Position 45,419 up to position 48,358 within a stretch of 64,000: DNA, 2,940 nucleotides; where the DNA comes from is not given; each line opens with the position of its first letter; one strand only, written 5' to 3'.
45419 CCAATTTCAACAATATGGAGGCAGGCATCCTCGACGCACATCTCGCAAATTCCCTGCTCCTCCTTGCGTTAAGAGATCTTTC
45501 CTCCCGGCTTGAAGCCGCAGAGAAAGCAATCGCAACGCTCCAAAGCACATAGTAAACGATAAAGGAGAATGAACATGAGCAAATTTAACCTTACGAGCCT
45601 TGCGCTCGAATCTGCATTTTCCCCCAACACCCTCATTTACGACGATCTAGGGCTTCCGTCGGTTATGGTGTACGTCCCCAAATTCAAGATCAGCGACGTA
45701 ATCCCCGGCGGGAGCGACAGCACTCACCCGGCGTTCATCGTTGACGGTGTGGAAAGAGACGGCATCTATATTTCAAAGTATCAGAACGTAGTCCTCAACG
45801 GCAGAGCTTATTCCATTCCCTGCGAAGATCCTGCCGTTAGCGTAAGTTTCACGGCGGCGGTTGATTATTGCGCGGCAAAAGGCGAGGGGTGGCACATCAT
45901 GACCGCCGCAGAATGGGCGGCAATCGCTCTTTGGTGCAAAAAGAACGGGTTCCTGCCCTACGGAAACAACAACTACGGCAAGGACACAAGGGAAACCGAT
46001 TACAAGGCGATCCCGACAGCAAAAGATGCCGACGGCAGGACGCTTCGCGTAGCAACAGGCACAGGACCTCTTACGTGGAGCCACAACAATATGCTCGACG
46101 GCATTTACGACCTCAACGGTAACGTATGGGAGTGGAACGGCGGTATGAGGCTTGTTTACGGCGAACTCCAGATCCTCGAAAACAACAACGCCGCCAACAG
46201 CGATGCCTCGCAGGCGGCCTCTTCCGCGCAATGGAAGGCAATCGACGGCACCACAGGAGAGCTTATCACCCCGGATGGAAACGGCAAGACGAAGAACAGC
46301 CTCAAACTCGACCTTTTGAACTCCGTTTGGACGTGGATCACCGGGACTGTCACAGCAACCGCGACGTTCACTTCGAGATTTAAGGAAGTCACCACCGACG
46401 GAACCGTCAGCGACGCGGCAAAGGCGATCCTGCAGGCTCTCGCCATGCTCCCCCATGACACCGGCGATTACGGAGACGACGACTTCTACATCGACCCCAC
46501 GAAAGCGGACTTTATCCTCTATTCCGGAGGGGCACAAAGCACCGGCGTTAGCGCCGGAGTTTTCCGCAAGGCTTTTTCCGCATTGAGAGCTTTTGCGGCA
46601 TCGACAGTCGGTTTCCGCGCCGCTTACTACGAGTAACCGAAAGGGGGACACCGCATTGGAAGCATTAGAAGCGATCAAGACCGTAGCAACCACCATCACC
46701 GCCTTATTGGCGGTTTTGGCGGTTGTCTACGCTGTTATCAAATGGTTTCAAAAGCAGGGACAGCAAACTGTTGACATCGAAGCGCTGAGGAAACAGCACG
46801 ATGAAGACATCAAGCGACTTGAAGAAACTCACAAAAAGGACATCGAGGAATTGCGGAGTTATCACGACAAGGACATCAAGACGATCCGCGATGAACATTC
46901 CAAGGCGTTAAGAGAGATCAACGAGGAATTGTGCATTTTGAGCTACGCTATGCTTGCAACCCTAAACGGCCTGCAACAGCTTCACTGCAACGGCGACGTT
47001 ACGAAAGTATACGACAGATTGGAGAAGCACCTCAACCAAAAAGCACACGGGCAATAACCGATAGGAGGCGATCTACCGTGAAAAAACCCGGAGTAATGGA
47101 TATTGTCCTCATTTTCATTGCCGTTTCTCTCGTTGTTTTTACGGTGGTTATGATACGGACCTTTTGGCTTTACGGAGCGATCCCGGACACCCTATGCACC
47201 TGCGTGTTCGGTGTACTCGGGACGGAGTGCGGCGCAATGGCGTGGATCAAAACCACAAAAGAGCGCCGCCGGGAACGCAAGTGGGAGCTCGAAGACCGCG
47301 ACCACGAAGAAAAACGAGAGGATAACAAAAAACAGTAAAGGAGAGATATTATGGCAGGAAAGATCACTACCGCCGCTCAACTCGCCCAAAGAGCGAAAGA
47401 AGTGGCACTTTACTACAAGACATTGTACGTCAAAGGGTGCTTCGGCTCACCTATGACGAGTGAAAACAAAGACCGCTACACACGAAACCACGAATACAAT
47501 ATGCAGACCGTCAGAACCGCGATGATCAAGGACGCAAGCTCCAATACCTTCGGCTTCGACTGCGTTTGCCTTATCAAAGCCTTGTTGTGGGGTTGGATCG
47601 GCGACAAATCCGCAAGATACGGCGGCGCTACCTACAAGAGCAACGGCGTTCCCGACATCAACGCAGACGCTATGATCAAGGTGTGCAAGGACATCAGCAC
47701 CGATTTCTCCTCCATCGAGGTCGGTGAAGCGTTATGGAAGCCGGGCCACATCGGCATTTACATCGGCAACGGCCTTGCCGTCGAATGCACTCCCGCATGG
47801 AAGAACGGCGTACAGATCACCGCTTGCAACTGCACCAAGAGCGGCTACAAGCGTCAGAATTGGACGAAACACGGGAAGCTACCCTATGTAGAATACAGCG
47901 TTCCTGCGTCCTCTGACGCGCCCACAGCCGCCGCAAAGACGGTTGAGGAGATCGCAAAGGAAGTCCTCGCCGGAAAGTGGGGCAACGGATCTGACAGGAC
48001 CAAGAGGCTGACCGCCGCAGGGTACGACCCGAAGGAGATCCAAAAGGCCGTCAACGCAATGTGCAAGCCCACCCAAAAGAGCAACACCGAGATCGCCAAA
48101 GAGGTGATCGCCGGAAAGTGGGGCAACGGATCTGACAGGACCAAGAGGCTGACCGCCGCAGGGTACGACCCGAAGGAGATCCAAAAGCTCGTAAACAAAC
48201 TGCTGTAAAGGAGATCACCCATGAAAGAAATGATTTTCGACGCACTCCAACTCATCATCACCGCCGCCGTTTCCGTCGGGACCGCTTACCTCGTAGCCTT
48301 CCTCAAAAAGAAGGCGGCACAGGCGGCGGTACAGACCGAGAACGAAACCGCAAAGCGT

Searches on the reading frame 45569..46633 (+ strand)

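Call 28: search_protein_families(library=pfam, proteins=[window:45569-46633:+], max_evalue=0.001)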
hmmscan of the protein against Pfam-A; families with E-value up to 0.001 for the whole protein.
window:45569-46633:+ (355 aa): 1 family
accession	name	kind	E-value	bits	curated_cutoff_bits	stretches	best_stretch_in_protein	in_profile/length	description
PF03781.23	FGE-sulfatase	-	2.6e-09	37.6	23.3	1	85-189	89-188/255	Sulfatase-modifying factor enzyme 1-like domain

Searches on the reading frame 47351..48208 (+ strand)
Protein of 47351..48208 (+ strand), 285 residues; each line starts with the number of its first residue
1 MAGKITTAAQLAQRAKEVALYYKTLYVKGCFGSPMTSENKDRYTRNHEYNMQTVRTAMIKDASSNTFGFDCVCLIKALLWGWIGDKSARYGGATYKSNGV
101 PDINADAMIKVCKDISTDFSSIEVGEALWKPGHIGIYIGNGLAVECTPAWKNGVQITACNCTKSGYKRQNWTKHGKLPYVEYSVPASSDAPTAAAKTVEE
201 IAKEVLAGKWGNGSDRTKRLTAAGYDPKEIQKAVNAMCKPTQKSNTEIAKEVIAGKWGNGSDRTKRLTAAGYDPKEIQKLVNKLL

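Call 26: find_encoding_contigs(protein=window:47351-48208:+, flank=10000, max_places=1)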
Protein window:47351-48208:+ (285 aa): 5 contigs read that carry it; 1 place shown.
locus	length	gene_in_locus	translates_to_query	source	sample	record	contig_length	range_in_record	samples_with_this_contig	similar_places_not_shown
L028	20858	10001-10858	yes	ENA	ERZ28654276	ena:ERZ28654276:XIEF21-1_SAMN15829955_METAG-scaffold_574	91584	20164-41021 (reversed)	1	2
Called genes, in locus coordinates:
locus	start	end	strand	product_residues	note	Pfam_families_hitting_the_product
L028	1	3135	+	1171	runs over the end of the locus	PF10145:PhageMin_Tail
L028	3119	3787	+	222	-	PF01476:LysM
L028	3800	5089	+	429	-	PF24032:YQBQ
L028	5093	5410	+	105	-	PF10844:DUF2577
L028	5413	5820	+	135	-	PF10934:Sheath_initiator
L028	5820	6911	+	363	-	PF26078:Baseplate_J_M, PF26079:Baseplate_J_C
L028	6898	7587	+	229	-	PF10076:Phage_Mu_Gp48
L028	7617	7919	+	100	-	-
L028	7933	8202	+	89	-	-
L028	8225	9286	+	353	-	PF03781:FGE-sulfatase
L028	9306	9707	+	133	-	-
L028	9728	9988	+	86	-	-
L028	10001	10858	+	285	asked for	PF08230:CW_7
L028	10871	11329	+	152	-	-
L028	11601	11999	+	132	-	-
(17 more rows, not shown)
